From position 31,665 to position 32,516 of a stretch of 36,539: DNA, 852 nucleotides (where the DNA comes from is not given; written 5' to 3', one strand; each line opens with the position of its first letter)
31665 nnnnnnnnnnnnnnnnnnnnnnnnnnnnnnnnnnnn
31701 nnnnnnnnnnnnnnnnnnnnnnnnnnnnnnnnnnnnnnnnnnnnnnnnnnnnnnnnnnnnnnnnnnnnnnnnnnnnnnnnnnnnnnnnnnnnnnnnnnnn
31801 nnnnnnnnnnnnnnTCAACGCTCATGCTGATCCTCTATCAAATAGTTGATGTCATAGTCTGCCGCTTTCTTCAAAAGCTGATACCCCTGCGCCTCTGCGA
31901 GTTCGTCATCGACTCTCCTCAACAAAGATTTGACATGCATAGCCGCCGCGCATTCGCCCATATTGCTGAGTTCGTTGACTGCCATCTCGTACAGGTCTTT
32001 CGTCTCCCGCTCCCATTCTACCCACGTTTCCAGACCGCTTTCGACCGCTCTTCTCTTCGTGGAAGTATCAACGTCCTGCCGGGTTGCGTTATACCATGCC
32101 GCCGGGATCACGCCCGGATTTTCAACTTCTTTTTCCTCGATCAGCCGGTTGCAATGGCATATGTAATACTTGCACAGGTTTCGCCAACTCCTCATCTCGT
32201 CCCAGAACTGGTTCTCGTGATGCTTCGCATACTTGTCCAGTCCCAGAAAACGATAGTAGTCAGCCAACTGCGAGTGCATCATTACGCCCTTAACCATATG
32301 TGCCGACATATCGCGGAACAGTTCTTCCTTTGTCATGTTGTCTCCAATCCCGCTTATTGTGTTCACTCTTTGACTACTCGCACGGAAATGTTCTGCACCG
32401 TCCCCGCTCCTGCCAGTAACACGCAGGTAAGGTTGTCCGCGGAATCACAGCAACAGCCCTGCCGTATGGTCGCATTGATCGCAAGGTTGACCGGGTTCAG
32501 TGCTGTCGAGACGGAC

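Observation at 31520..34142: Six-gene cargo cluster bounded by terminators after the lysis cassette: Cys-triplet, BclA-C-like, ferritin-like and Gly-rich membrane proteins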

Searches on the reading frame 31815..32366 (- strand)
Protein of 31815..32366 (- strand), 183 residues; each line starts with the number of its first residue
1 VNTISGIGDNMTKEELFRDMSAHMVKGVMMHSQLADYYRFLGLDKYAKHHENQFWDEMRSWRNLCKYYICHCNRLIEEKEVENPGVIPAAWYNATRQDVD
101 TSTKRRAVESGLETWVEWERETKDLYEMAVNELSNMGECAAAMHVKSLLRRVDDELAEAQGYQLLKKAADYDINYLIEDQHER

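Call 5: search_protein_families(library=pfam, proteins=[window:31815-32366:-], max_evalue=1)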
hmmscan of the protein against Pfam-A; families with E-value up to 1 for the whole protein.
window:31815-32366:- (183 aa): 1 family
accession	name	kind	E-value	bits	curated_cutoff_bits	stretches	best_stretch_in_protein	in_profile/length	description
PF22917.2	PRISE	-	0.026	14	27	1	11-84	234-307/394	PRISE-like Rossmann-fold domain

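Call 6: search_protein_families(library=phrogs, proteins=[window:31815-32366:-], max_evalue=1)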
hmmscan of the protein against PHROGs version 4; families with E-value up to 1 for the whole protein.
window:31815-32366:- (183 aa): 0 families

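Call 9: search_solved_structures(query=window:31815-32366:-, max_evalue=10, show_alignments=2)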
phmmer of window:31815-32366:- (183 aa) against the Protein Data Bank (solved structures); distinct sequences matched with E-value up to 10: 0.

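Call 13: search_protein_families(library=ncbifam, proteins=[window:31815-32366:-], max_evalue=1)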
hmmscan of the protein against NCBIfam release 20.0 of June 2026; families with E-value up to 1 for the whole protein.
window:31815-32366:- (183 aa): 0 families

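Call 28: search_solved_structures(query=A3, max_evalue=10, show_alignments=3)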
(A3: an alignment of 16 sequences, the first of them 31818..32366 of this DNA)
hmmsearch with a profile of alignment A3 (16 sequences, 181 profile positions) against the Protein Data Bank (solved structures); distinct sequences matched with E-value up to 10: 4.
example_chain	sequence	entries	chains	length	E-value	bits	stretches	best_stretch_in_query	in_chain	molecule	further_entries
8rkp_A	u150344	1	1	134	0.055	16.2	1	29-81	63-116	Cytochrome c prime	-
5b3i_A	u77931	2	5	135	0.056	16.1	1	29-81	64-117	Cytochrome c prime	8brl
3atp_A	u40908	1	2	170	0.21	14.3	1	104-162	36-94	Methyl-accepting chemotaxis protein I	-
2d4u_A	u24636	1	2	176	0.25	14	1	104-162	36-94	Methyl-accepting chemotaxis protein I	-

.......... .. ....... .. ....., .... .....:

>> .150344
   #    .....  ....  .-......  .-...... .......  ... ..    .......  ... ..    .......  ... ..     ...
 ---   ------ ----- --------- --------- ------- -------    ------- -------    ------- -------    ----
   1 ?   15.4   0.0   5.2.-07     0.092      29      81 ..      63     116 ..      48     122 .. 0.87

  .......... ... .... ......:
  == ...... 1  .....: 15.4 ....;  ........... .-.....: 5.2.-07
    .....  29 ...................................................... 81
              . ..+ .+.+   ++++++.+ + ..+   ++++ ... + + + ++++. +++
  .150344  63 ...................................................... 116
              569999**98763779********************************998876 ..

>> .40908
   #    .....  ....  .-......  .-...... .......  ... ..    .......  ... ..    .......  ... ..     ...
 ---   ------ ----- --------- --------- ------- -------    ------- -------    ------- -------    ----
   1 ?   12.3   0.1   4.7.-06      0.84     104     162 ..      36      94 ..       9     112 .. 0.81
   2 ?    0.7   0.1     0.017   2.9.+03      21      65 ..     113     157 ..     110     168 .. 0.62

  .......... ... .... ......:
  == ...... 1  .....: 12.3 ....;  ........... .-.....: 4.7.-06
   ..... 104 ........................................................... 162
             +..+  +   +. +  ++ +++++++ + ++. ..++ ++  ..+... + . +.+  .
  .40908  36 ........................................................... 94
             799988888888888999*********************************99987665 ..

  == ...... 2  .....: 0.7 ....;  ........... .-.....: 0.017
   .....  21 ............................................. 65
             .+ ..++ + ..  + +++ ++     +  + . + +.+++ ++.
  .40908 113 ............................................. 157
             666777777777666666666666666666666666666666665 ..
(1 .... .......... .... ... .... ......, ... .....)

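Call 40: search_protein_families(library=pfam, alignment_id=A3, max_evalue=0.1)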
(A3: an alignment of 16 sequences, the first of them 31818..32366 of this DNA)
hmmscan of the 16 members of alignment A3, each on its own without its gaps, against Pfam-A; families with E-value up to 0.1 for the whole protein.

A. member 1, window:31818-32366:- (183 aa): 1 family
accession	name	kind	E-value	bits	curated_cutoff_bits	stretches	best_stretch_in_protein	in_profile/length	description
PF22917.2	PRISE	-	0.026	14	27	1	11-84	234-307/394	PRISE-like Rossmann-fold domain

B. families by the number of members that match (of 16 scanned): 10 families
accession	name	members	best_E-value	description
PF00210.30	Ferritin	2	0.0023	Ferritin-like domain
PF15264.11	TSSC4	1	0.0056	Tumour suppressing sub-chromosomal transferable candidate 4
PF04871.18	Uso1_p115_C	1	0.02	Uso1 / p115 like vesicle tethering protein, C terminal region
PF04368.18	DUF507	1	0.021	Protein of unknown function (DUF507)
PF22917.2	PRISE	1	0.026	PRISE-like Rossmann-fold domain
PF04981.18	NMD3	1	0.032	NMD3 family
PF12686.12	DUF3800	1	0.032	Protein of unknown function (DUF3800)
PF02265.22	S1-P1_nuclease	1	0.036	S1/P1 Nuclease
PF05472.16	Ter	1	0.045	DNA replication terminus site-binding protein (Ter protein)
PF17274.7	DUF5339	1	0.086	Family of unknown function (DUF5339)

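Call 43: find_homologous_proteins(query=window:31818-32336:-, max_evalue=0.001)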
Query window:31818-32336:- (173 aa): 28 proteins with E <= 0.001 among 54 candidates.
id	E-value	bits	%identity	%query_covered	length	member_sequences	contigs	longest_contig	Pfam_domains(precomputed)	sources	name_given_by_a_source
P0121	1.9e-111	388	97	100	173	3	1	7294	-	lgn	-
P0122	9.8e-64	232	64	96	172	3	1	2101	-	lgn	-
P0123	3.5e-63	231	60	99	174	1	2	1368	-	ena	-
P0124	1.1e-62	229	63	97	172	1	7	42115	-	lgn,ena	-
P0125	2.7e-62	228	62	96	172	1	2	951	-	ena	-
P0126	8.4e-62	226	59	97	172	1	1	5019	-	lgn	-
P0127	1.8e-61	225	63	97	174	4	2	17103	-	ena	-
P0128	3.3e-61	224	61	97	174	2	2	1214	-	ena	-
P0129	3.9e-61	224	61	97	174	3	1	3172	-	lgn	-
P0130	4.2e-61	224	60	96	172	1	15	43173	-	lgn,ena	-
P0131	5.0e-61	224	60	97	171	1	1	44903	-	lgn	-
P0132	1.3e-60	222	60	95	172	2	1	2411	-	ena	-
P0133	2.3e-60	221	62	96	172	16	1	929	-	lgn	-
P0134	1.5e-59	219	60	97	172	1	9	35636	-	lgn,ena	-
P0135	3.2e-59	218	61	95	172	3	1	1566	-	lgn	-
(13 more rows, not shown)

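Call 52: predict_structure(alignment_id=A5)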
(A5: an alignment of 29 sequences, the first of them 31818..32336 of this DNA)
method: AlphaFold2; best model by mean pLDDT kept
length: 173 residues; sequences in the alignment: 29
mean_pLDDT: 95.0   pTM: 0.88
mean pLDDT of the five models: 95.0, 94.4, 93.5, 92.9, 92.7
residues with pLDDT >= 90: 161; 70-90: 10; 50-70: 1; < 50: 1
segments of 3 or more residues with pLDDT < 50: none
pLDDT, mean of each block of 10 residues (from residue 1): 97 98 98 96 96 98 96 94 92 94 97 98 98 97 96 94 88 61
secondary structure, 60 per line:
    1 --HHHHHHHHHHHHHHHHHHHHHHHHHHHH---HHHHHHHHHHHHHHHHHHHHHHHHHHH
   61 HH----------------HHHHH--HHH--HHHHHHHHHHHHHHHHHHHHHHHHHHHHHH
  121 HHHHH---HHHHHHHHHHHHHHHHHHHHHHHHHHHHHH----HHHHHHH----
elements in order: H3-30 H34-62 H79-83 H91-125 H129-158 H163-169
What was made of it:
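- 31815..32336 (-): E (173 aa from the ATG at 32336): ferritin/bacterioferritin-fold four-helix bundle with a long BC loop and a short fifth helix. Conserved His and Glu line the bundle, but the canonical E/ExxH/E/ExxH pattern is absent. AF2 pLDDT 95, pTM 0.88 (call 52).
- On Ferritin-like superfamily (PF00210), for E: AF2 pLDDT 95, with helices at 3-30, 34-62, 91-125, 129-158 and 163-169 (call 52).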

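Call 54: fold_search(model_id=the predicted structure, library=pdb)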
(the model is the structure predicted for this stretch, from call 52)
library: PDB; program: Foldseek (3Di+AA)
matches with E <= 10: 921; with E <= 0.001: 25
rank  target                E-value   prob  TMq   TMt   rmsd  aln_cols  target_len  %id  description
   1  4tob_L                3.5e-04  1.00  0.78  0.87   3.0       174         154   13  1.95A resolution structure of BfrB (Q151L) from Pseudomonas aeruginosa (released 2015-02-11)
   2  3kx9_A                4.5e-04  1.00  0.73  0.77   4.2       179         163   13  Engineering a closed form of the Archaeoglobus fulgidus ferritin by site directed mutagenesis (released 2010-12-15)
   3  4to9_B                5.2e-04  1.00  0.78  0.86   3.0       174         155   13  2.0A resolution structure of BfrB (N148L) from Pseudomonas aeruginosa (released 2015-02-11)
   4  1vlg_A                5.8e-04  1.00  0.79  0.83   3.2       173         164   13  Crystal structure of Ferritin (TM1128) from Thermotoga maritima at 2.00 A resolution (released 2004-08-17)
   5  1s3q_J                6.4e-04  1.00  0.79  0.83   2.9       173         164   13  Crystal structures of a novel open pore ferritin from the hyperthermophilic Archaeon Archaeoglobus fulgidus (released 2005-04-12)
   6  6nlj_A                6.4e-04  1.00  0.78  0.86   3.0       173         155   13  1.65 A resolution structure of Apo BfrB from Pseudomonas aeruginosa in complex with a protein-protein interaction inhi (released 2019-05-08)
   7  4zl5_F                6.7e-04  1.00  0.80  0.86   2.7       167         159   10  Crystal structure of the PmFTN variant E44H soaked in iron (45 min) (released 2015-09-30)
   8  4tob_B                6.7e-04  1.00  0.78  0.86   3.0       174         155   13  1.95A resolution structure of BfrB (Q151L) from Pseudomonas aeruginosa (released 2015-02-11)
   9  4tob_F                7.0e-04  1.00  0.78  0.86   3.0       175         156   13  1.95A resolution structure of BfrB (Q151L) from Pseudomonas aeruginosa (released 2015-02-11)
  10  3oj5_A                7.0e-04  1.00  0.77  0.84   3.2       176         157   15  Mycobacterium tuberculosis ferritin homolog, BfrB (released 2011-09-07)
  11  7xa0                  7.7e-04  1.00  0.72  0.86   3.3       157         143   13  Thermotoga maritima ferritin variant-Tm-E(S111F) (released 2023-03-22)
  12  6ls0_A                7.7e-04  1.00  0.75  0.79   4.1       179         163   13  rod-shaped crystal of TmFtn mutant-T4FY stimulited by PLL15 (released 2021-01-20)
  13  3kx9_D                8.1e-04  1.00  0.77  0.81   3.5       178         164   13  Engineering a closed form of the Archaeoglobus fulgidus ferritin by site directed mutagenesis (released 2010-12-15)
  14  4toc_A                8.5e-04  1.00  0.77  0.87   2.7       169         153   13  2.25A resolution structure of Iron Bound BfrB (Q151L) from Pseudomonas aeruginosa (released 2015-02-11)
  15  5d8s_A                8.5e-04  1.00  0.78  0.86   3.0       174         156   13  2.55A resolution structure of BfrB (E85A) from Pseudomonas aeruginosa (released 2015-09-23)
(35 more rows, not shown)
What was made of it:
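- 31815..32336 (-): All 50 listed Foldseek PDB hits are ferritins or bacterioferritins, TM 0.72-0.87 (call 54).
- On Ferritin-like superfamily (PF00210), for E: The listed Foldseek hits are ferritins and bacterioferritins, TM 0.72-0.87 (call 54).
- Closest known: Ferritin, bacterioferritin and phage-encoded ferritin/Dps-like proteins. Same: E has the complete ferritin fold, including the long BC loop and the fifth helix (calls 52, 54).
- E: calls 52, 54.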

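Call 55: search_protein_families(library=padloc, proteins=[window:31818-32336:-], max_evalue=1)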
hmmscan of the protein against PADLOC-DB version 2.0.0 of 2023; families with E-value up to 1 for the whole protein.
window:31818-32336:- (173 aa): 0 families

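Call 76: search_dna_similar(query=window:31818-32336:-, collection=phages, mode=protein, max_evalue=0.01, max_rows=20)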
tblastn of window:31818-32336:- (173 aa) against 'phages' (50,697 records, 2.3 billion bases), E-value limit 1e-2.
Records with a match: 7; places in all: 7; records where one place covers at least 80% of the query: 7.
Best place of each record, by identity: <60% 7.
By first word of the organism name: Clostridium 4; Bacteriophage 1; bajarodcaudo 1; Dulem 1.
By host as written in the record: Clostridium_AP sp000509125 DA266 4; - 1; Peromyscus fraterculus 1; Varecia variegata 1.
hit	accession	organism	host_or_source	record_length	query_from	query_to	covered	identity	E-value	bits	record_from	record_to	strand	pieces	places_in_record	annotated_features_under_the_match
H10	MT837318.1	Bacteriophage sp.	human fecal samples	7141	2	170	98%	39.6%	8e-31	122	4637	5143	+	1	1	record has no annotation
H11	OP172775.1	Clostridium phage CS266P1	Clostridium_AP sp000509125 DA266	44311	5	170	96%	32.7%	6e-20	91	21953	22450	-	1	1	hypothetical protein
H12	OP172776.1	Clostridium phage CS266P2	Clostridium_AP sp000509125 DA266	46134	5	170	96%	32.7%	6e-20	91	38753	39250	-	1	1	hypothetical protein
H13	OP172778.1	Clostridium phage CS266P4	Clostridium_AP sp000509125 DA266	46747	5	170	96%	32.7%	6e-20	91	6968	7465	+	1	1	hypothetical protein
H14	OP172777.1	Clostridium phage CS266P3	Clostridium_AP sp000509125 DA266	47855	5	170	96%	32.7%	6e-20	91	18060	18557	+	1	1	hypothetical protein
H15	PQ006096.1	bajarodcaudo virus 5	Peromyscus fraterculus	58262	2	172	99%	28.0%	7e-16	80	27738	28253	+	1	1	hypothetical protein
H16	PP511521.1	Dulem virus 36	Varecia variegata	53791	4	166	94%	28.8%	1e-15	79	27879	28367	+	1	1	hypothetical protein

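Call 77: get_annotated_region(hit=H13, flank=7000)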
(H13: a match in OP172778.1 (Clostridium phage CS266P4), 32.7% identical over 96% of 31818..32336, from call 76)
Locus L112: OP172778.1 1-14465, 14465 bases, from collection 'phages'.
description: Clostridium phage CS266P4, complete genome.
organism: Clostridium phage CS266P4 (NCBI taxid 2968625)
taxonomy: Viruses; Duplodnaviria; Heunggongvirae; Uroviricota; Caudoviricetes
host: Clostridium_AP sp000509125 DA266; source: municipal sewage; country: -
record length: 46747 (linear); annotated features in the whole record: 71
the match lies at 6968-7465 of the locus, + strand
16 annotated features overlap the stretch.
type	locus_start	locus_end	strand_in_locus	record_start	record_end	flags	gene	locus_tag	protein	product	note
CDS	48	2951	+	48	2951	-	-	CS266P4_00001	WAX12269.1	minor tail protein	minor tail protein Gp26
CDS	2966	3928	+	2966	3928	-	-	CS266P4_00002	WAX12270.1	hypothetical protein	-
CDS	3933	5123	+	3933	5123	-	-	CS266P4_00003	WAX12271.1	hypothetical protein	-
CDS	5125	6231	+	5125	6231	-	-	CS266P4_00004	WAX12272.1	hypothetical protein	-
CDS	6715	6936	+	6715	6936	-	-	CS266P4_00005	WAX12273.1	hypothetical protein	-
CDS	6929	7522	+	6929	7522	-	-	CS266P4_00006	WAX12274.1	hypothetical protein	-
CDS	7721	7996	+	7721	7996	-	-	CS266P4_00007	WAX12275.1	hypothetical protein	-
CDS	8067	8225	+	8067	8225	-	-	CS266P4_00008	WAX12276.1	hypothetical protein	-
CDS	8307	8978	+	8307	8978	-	-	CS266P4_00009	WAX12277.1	hypothetical protein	-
CDS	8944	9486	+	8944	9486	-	-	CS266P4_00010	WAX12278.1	hypothetical protein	-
CDS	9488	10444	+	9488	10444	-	-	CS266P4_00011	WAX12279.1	hypothetical protein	-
CDS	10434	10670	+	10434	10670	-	-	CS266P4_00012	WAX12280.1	hypothetical protein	-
CDS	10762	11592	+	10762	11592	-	-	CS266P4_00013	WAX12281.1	hypothetical protein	-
CDS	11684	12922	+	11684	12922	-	-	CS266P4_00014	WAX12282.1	hypothetical protein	-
CDS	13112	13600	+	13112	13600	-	-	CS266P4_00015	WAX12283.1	DNA endonuclease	DNA endonuclease I-HmuI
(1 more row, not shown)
